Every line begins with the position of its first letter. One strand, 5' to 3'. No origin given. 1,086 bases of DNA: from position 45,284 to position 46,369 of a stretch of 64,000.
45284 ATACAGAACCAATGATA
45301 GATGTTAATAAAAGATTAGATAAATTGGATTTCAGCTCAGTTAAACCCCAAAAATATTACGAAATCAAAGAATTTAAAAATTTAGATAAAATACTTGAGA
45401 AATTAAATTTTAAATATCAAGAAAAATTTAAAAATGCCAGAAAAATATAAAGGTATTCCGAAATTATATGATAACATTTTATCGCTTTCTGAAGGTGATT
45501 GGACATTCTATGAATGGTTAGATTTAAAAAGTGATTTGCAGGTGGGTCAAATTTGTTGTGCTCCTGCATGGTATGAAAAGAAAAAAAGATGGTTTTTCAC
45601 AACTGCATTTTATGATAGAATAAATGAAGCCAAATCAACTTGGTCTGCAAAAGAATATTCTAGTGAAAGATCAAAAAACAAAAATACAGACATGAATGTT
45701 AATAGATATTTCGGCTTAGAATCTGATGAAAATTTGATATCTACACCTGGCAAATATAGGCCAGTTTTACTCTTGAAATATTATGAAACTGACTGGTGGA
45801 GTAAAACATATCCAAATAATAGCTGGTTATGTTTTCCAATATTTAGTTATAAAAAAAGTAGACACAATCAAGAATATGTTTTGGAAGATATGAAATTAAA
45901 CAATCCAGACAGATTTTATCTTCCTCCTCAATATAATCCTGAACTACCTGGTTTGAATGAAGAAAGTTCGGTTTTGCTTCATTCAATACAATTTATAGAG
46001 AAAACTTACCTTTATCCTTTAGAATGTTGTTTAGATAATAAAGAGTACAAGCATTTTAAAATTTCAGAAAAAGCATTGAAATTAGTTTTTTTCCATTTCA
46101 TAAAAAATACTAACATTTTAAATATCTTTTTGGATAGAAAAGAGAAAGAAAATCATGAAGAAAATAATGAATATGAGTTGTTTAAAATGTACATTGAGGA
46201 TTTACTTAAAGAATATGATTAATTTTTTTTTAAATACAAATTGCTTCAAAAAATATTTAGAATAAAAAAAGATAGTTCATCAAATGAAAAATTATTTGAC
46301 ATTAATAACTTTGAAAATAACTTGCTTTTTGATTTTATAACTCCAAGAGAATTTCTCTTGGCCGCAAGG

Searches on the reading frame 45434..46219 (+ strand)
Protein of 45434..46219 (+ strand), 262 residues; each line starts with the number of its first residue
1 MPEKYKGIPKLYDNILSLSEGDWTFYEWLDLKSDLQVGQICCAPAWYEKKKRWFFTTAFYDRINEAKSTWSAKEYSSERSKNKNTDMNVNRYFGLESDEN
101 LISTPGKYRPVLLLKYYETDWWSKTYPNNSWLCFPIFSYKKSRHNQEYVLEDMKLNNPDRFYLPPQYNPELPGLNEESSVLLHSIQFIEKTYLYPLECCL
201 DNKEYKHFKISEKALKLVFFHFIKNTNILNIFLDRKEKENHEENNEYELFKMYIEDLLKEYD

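Call 3: search_protein_families(library=pfam, proteins=[window:45434-46219:+], max_evalue=1)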
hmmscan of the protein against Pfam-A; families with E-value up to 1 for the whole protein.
window:45434-46219:+ (262 aa): 0 families

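Call 4: search_protein_families(library=padloc, proteins=[window:45434-46219:+], max_evalue=1)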
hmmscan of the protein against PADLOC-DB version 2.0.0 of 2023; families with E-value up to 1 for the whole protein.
window:45434-46219:+ (262 aa): 0 families

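Call 5: search_protein_families(library=ncbifam, proteins=[window:45434-46219:+], max_evalue=1)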
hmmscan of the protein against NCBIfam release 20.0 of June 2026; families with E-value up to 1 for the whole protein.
window:45434-46219:+ (262 aa): 0 families

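Call 10: find_homologous_proteins(query=window:45434-46219:+, max_evalue=0.001)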
Query window:45434-46219:+ (262 aa): 10 proteins with E <= 0.001 among 262 candidates.
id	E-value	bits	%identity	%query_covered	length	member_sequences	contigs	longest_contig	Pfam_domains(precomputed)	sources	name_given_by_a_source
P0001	1.8e-177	606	100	100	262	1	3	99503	-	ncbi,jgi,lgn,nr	ncbi:MAG: hypothetical protein HQ534_02210 [Armatimonadetes bacterium]|nr:hypothetical protein [Arma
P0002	9.0e-149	512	85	99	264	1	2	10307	-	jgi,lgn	jgi:hypothetical protein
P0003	3.9e-145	500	82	99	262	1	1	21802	-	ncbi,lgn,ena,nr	ncbi:MAG: hypothetical protein KAU01_05320 [Candidatus Cloacimonetes bacterium]|nr:hypothetical prot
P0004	1.8e-144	498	81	100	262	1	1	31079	-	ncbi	-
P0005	6.2e-131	454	71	100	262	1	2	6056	-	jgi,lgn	-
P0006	1.5e-57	213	42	99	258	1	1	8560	-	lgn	-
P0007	6.2e-56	208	42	99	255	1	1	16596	-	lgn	-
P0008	7.9e-55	204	41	99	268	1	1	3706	-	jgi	jgi:hypothetical protein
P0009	5.1e-48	182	42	97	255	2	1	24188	-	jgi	jgi:hypothetical protein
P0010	6.9e-41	158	35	97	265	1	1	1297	-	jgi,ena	-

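Call 14: find_encoding_contigs(protein=P0006, flank=8000, max_places=4)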
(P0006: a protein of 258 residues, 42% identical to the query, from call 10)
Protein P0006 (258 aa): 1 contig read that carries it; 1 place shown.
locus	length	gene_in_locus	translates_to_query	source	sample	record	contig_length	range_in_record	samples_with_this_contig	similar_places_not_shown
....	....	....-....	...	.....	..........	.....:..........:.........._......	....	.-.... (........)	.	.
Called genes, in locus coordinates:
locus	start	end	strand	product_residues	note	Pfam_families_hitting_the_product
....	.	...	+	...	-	?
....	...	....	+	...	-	-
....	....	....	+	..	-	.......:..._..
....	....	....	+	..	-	-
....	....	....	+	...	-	-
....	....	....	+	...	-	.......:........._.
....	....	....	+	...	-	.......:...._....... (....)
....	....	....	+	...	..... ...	-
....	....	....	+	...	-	-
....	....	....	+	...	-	-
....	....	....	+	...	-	?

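Call 15: find_encoding_contigs(protein=P0009, flank=8000, max_places=4)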
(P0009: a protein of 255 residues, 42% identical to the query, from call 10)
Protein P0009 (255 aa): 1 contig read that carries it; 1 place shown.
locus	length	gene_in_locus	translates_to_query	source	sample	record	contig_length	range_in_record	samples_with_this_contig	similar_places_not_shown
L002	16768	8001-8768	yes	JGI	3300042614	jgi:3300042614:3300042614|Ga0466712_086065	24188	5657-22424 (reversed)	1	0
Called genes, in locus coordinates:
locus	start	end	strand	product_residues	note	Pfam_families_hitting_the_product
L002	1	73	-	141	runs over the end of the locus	-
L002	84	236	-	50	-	-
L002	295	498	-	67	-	-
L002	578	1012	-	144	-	PF08797:HIRAN (weak)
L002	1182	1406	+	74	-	PF13443:HTH_26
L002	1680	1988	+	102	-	PF04365:BrnT_toxin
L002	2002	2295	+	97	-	-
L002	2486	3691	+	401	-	PF01076:Mob_Pre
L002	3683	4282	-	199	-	-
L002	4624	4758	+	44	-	-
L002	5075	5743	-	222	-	PF03592:Terminase_2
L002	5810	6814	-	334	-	PF02899:Phage_int_SAM_1 (faint)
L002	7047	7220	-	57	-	-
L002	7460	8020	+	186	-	PF13274:SocA_Panacea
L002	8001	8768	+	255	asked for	-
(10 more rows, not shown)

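Call 16: find_encoding_contigs(protein=P0007, flank=8000, max_places=3)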
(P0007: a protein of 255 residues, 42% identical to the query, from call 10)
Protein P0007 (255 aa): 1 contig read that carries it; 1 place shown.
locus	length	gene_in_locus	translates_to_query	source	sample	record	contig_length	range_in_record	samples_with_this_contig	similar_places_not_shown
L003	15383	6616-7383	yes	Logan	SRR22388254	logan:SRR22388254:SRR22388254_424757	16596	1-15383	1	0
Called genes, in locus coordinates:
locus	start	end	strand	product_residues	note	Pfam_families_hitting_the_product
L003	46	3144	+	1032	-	PF04313:HSDR_N, PF00270:DEAD (weak), PF04851:ResIII, PF18766:SWI2_SNF2, PF22679:T1R_D3-like, PF12008:EcoR124_C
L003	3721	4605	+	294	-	-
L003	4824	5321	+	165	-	PF00565:SNase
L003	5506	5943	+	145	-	-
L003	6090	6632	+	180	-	PF13274:SocA_Panacea (weak)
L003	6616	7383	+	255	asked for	-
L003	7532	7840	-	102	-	-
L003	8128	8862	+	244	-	-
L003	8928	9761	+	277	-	PF01541:GIY-YIG (faint)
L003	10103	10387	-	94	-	-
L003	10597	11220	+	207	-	-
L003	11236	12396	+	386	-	PF01381:HTH_3, PF06114:Peptidase_M78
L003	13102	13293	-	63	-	-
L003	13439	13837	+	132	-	PF20213:DUF6573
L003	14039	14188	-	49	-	-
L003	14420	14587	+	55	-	-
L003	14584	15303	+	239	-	PF00142:Fer4_NifH (weak), PF01656:CbiA, PF02374:ArsA_ATPase (faint), PF09140:MipZ (weak), PF10609:ParA (weak), PF13614:AAA_31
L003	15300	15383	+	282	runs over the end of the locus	PF02195:ParB_N (weak)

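Call 17: find_encoding_contigs(protein=P0008, flank=8000, max_places=3)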
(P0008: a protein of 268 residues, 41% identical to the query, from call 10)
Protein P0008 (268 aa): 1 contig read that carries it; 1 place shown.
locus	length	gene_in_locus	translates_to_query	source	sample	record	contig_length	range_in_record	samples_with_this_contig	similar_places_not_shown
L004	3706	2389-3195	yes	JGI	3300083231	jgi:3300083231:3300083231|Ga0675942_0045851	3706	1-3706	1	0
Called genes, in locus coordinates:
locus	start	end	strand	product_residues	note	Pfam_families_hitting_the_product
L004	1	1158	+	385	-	?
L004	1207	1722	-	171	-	PF17761:DUF1016_N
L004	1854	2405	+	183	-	PF13274:SocA_Panacea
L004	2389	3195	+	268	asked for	-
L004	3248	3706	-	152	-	?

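Call 18: find_encoding_contigs(protein=P0003, flank=8000, max_places=3)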
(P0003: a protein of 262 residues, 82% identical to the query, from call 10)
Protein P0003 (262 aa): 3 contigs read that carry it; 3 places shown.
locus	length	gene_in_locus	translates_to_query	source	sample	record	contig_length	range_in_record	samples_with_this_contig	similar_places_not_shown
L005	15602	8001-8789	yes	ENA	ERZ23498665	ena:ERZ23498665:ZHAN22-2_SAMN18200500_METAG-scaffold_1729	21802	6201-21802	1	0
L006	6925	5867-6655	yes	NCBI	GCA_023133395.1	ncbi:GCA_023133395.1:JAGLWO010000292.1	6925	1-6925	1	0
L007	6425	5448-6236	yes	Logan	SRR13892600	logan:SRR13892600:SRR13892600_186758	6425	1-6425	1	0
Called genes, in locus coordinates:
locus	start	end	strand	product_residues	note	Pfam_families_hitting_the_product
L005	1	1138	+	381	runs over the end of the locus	PF02595:Gly_kinase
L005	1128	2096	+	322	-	PF00389:2-Hacid_dh, PF02826:2-Hacid_dh_C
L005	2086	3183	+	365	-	PF02481:DNA_processg_A, PF17782:WHD_DprA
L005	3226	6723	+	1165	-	PF02384:N6_Mtase, PF07669:Eco57I, PF22837:M_Eco57I_C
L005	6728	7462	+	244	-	-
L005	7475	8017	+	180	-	PF13274:SocA_Panacea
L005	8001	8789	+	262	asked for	-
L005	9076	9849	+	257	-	PF10502:Peptidase_S26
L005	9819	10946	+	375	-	PF04055:Radical_SAM, PF06969:HemN_C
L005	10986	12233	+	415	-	-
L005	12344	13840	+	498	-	PF21710:Spt6_S1 (faint), PF13509:S1_2 (faint), PF00575:S1, PF23459:S1_RRP5 (weak), PF00575:S1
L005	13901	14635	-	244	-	PF00753:Lactamase_B, PF19583:ODP (faint), PF23023:Anti-Pycsar_Apyc1, PF12706:Lactamase_B_2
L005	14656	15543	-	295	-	PF08843:AbiEii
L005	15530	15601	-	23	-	?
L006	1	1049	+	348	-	PF02481:DNA_processg_A, PF17782:WHD_DprA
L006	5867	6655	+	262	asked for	-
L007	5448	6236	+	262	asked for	-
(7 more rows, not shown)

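Call 19: find_encoding_contigs(protein=P0004, flank=8000, max_places=3)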
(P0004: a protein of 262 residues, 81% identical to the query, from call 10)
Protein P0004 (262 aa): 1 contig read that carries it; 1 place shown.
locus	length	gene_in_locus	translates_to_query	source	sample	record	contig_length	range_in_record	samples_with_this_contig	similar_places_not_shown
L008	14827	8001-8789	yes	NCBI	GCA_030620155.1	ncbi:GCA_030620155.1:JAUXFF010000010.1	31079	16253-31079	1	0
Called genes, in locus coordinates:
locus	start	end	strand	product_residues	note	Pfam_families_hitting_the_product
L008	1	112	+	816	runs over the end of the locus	-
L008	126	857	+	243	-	PF13620:CarboxypepD_reg, PF13715:CarbopepD_reg_2, PF09430:EMC7_beta-sandw (faint), PF13620:CarboxypepD_reg, PF13715:CarbopepD_reg_2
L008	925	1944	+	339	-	PF01018:GTP1_OBG, PF01926:MMR_HSR1, PF02421:FeoB_N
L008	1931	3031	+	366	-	PF02481:DNA_processg_A, PF17782:WHD_DprA (weak)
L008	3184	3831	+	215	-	PF12686:DUF3800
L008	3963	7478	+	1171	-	PF02384:N6_Mtase, PF07669:Eco57I (weak), PF22837:M_Eco57I_C (weak)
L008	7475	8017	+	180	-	PF13274:SocA_Panacea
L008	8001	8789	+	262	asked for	-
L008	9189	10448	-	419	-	PF00860:Xan_ur_permease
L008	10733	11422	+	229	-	PF01138:RNase_PH, PF03725:RNase_PH_C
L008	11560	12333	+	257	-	PF10502:Peptidase_S26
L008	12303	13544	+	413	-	PF04055:Radical_SAM, PF06969:HemN_C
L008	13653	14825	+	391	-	?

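Call 21: predict_structure(alignment_id=A1)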
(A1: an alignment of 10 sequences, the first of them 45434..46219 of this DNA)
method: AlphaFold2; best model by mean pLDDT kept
length: 262 residues; sequences in the alignment: 10
mean_pLDDT: 62.9   pTM: 0.58
mean pLDDT of the five models: 62.9, 61.0, 56.5, 52.3, 51.4
residues with pLDDT >= 90: 0; 70-90: 97; 50-70: 98; < 50: 67
segments of 3 or more residues with pLDDT < 50: 1-5, 9-22, 46-52, 101-106, 120-125, 167-172, 245-262
pLDDT, mean of each block of 10 residues (from residue 1): 45 44 68 83 58 62 71 60 64 57 56 75 55 80 69 67 62 62 75 76 70 78 63 56 46 42 39
secondary structure, 60 per line:
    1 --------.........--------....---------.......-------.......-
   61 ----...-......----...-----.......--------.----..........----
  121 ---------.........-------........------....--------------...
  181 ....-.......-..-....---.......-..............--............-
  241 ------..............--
elements in order: H9-17 E26-29 E39-45 E53-59 E69-74 H87-93 E107-116 E130-138 H146-153 E160-163 E178-181 E186-189 E197-200 E204-210 H212-225 H228-239 H247-260

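Call 23: search_protein_representatives(alignment_id=A1)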
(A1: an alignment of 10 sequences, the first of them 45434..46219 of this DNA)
Query: 10 sequences, 265 profile positions. Proteins with E-value up to 0.001 (for the whole library): 110; up to 1e-10: 66; up to 1e-30: 33. The best 110 are listed.
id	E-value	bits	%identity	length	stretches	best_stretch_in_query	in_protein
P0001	2.1e-126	436.7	-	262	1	1-264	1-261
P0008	7.0e-116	402.2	-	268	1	1-263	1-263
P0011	3.4e-86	304.9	-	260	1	4-263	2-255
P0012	6.4e-86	304.0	-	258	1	5-263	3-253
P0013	5.0e-83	294.5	-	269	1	1-262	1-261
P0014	3.0e-82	291.9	-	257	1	4-232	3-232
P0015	7.4e-82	290.7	-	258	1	3-263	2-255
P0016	2.9e-80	285.4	-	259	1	1-261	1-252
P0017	5.0e-79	281.4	-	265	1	3-262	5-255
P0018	8.7e-76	270.8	-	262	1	1-264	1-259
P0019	3.3e-75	268.9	-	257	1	1-263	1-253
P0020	1.2e-72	260.5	-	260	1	1-263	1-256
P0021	1.3e-72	260.3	-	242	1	24-261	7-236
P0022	4.1e-72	258.7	-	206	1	1-203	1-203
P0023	3.3e-71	255.7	-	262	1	3-259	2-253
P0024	4.3e-70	252.1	-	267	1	5-262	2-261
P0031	2.9e-56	206.7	-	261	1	1-263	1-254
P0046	1.2e-25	106.4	-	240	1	24-233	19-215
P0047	1.5e-25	106.1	-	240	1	25-226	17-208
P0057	2.3e-18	82.5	-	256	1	21-262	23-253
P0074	1.0e-10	57.4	-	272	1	94-246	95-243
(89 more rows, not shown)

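Call 26: search_protein_families(library=pfam, alignment_id=A2, max_evalue=1)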
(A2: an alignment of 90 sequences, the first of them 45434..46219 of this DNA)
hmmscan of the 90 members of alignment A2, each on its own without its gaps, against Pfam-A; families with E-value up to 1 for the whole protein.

A. member 1, window:45434-46219:+ (262 aa): 0 families

B. families by the number of members that match (of 90 scanned): 17 families
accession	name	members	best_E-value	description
PF02452.23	PemK_toxin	3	0.024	PemK-like, MazF-like toxin of type II toxin-antitoxin system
PF11430.13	EGL-1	1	0.02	Programmed cell death activator EGL-1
PF18810.6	PBECR2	1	0.037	phage-Barnase-EndoU-ColicinE5/D-RelE like nuclease2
PF11306.15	DUF3108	1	0.041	Protein of unknown function (DUF3108)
PF12023.13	DUF3511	1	0.052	Domain of unknown function (DUF3511)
PF03274.19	Foamy_BEL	1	0.062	Foamy virus BEL 1/2 protein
PF24981.1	Beta-prop_ATRN-LZTR1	1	0.07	Attractin/LZTR1 beta-propeller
PF07922.17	Glyco_transf_52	1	0.074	Glycosyltransferase family 52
PF18777.7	CRM1_repeat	1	0.11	Chromosome region maintenance or exportin repeat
PF05770.16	Ins134_P3_kin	1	0.12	Inositol 1,3,4-trisphosphate 5/6-kinase ATP-grasp domain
PF19706.4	DUF6203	1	0.12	Family of unknown function (DUF6203)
PF12728.13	HTH_17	1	0.17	Helix-turn-helix domain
PF10815.13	ComZ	1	0.17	ComZ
PF18382.8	Formin_GBD_N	1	0.19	Formin N-terminal GBD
PF05023.20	Phytochelatin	1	0.2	Phytochelatin synthase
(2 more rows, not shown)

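Call 27: search_solved_structures(query=A2, max_evalue=10, show_alignments=3)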
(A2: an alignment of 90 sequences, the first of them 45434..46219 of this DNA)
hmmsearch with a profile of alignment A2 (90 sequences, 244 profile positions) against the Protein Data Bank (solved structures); distinct sequences matched with E-value up to 10: 1.
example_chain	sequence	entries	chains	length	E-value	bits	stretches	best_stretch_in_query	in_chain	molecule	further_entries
2p22_A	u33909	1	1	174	0.37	13.2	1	162-199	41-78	Suppressor protein STP22 of temperature-sensitive alpha-factor receptor and arginine perme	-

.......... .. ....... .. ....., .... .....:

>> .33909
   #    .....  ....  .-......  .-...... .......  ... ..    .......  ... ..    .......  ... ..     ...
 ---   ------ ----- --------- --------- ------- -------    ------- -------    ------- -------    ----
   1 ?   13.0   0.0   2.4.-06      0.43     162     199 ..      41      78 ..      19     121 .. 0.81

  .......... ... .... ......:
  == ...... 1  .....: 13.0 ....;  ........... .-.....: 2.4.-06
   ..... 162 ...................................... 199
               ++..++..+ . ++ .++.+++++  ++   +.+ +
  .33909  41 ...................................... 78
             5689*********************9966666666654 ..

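Call 36: predict_structure(alignment_id=A2)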
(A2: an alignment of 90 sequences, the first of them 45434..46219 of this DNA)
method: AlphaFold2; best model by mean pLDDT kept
length: 262 residues; sequences in the alignment: 90
mean_pLDDT: 92.9   pTM: 0.88
mean pLDDT of the five models: 92.9, 92.1, 91.3, 91.1, 90.7
residues with pLDDT >= 90: 220; 70-90: 31; 50-70: 11; < 50: 0
segments of 3 or more residues with pLDDT < 50: none
pLDDT, mean of each block of 10 residues (from residue 1): 83 92 93 89 96 95 96 95 89 92 96 98 93 98 96 98 96 97 97 96 95 97 92 72 82 96 88
secondary structure, 60 per line:
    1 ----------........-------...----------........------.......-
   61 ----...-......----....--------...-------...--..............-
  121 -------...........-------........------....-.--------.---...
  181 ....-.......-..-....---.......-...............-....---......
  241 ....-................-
elements in order: H11-18 E26-28 E39-46 E53-59 E69-74 H79-82 E101-103 E106-119 E128-138 H146-153 E160-163 E178-181 E186-189 E197-200 E204-210 H212-226 H228-231 H235-244 H246-261

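Call 39: fold_search(model_id=the predicted structure, library=pdb)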
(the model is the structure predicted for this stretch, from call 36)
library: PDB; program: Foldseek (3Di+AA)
matches with E <= 10: 308; with E <= 0.001: 0
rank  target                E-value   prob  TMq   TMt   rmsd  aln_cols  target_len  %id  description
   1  4mzp_A                9.8e-03  1.00  0.27  0.59   5.9       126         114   16  MazF from S. aureus crystal form III, C2221, 2.7 A (released 2014-05-21)
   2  6kyt_G                2.5e-02  1.00  0.28  0.57   5.6       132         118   11  The structure of the M. tb toxin MazEF-mt1 complex (released 2020-08-05)
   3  6a6x_A                3.9e-02  0.99  0.26  0.55   5.6       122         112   11  The crystal structure of the Mtb MazE-MazF-mt9 complex (released 2019-07-03)
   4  5bk4_3                1.7e-01  0.03  0.09  0.05  22.2       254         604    8  Cryo-EM structure of Mcm2-7 double hexamer on dsDNA (released 2017-10-25)
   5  8v0v_A                1.8e-01  0.04  0.09  0.04  18.5       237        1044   11  SARS-CoV-2 Omicron-EG.5 3-RBD down Spike Protein Trimer 1 (S-GSAS-Omicron-EG.5) (released 2024-06-12)
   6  8s0a_4                2.4e-01  0.07  0.12  0.07  20.5       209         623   12  H. sapiens MCM2-7 hexamer bound to double stranded DNA (released 2024-10-02)
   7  9m6x_S                2.5e-01  0.10  0.13  0.22  12.8       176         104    7  Cryo-EM structure of bacteriophage NF5 neck (released 2025-12-17)
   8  7w1y_C                2.7e-01  0.06  0.11  0.06  21.3       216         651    9  Human MCM double hexamer bound to natural DNA duplex (polyAT/polyTA) (released 2023-02-08)
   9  7pt7_C                3.2e-01  0.02  0.07  0.05  16.1       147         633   10  Structure of MCM2-7 DH complexed with Cdc7-Dbf4 in the presence of ADP:BeF3, state I (released 2022-06-08)
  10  6hv9_7                3.5e-01  0.09  0.11  0.06  15.5       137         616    9  S. cerevisiae CMG-Pol epsilon-DNA (released 2018-12-12)
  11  6raz_4                3.8e-01  0.08  0.13  0.06  19.7       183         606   10  D. melanogaster CMG-DNA, State 2B (released 2019-09-18)
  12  6xtx_4                4.4e-01  0.03  0.11  0.06  18.0       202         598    8  CryoEM structure of human CMG bound to ATPgammaS and DNA (released 2020-05-27)
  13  6rax_3                4.9e-01  0.04  0.09  0.05  17.9       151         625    9  D. melanogaster CMG-DNA, State 1B (released 2019-09-11)
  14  3jc6_3                4.9e-01  0.03  0.09  0.09  14.9       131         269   10  Structure of the eukaryotic replicative CMG helicase and pumpjack motion (released 2016-02-10)
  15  7pt7_3                4.9e-01  0.02  0.07  0.04  16.8       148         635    9  Structure of MCM2-7 DH complexed with Cdc7-Dbf4 in the presence of ADP:BeF3, state I (released 2022-06-08)
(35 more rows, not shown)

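Call 45: fold_search(model_id=the predicted structure, library=viral)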
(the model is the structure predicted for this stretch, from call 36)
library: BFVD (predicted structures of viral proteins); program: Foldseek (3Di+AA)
matches with E <= 10: 374; with E <= 0.001: 0
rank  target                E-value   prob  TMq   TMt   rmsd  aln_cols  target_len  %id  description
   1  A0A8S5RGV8            5.8e-03  0.99  0.32  0.31  16.1       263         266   12  PemK-like protein [virus sp. ctiha2]
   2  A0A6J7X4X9            2.9e-02  0.38  0.14  0.26  13.5       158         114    9  Bacteriophage SPP1, head-tail adaptor [uncultured Caudovirales phage]
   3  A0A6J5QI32            5.0e-02  0.51  0.14  0.28  13.7       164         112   11  Uncharacterized protein [uncultured Caudovirales phage]
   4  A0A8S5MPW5            7.0e-02  0.08  0.13  0.13  26.5       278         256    5  DUF6046 domain-containing protein (Fragment) [virus sp. ct0sl4]
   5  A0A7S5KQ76            1.2e-01  0.13  0.13  0.22  14.2       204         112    8  Uncharacterized protein [Bacteriophage DSS3_VP1]
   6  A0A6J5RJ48            1.5e-01  0.18  0.15  0.26  11.3       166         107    5  Uncharacterized protein [uncultured Caudovirales phage]
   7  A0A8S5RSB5            1.5e-01  0.03  0.09  0.09  18.7       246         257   10  Uncharacterized protein [Siphoviridae sp. ctKy93]
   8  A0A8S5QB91            1.7e-01  0.47  0.25  0.35  13.2       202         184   11  PemK-like protein [Myoviridae sp. ctdv95]
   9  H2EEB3                1.7e-01  0.07  0.12  0.13  18.2       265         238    8  Uncharacterized protein [Moumouvirus sp. 'Monve']
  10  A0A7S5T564            1.9e-01  0.05  0.09  0.09  21.6       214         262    9  (no name in the UniProt tables at hand)
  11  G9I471                2.1e-01  0.07  0.14  0.16  22.8       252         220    9  Glycoprotein (Fragment) [Aquatic bird bornavirus 1]
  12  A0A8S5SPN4            2.8e-01  0.07  0.14  0.20  14.4       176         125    8  Putative head-tail adaptor [Siphoviridae sp. ctnR613]
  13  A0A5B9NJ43            2.8e-01  0.04  0.10  0.12  22.3       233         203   10  (no name in the UniProt tables at hand)
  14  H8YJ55                2.9e-01  0.18  0.17  0.22  18.3       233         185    7  (no name in the UniProt tables at hand)
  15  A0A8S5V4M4            3.1e-01  0.08  0.11  0.21  13.8       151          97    9  Uncharacterized protein [Siphoviridae sp. ct87j35]
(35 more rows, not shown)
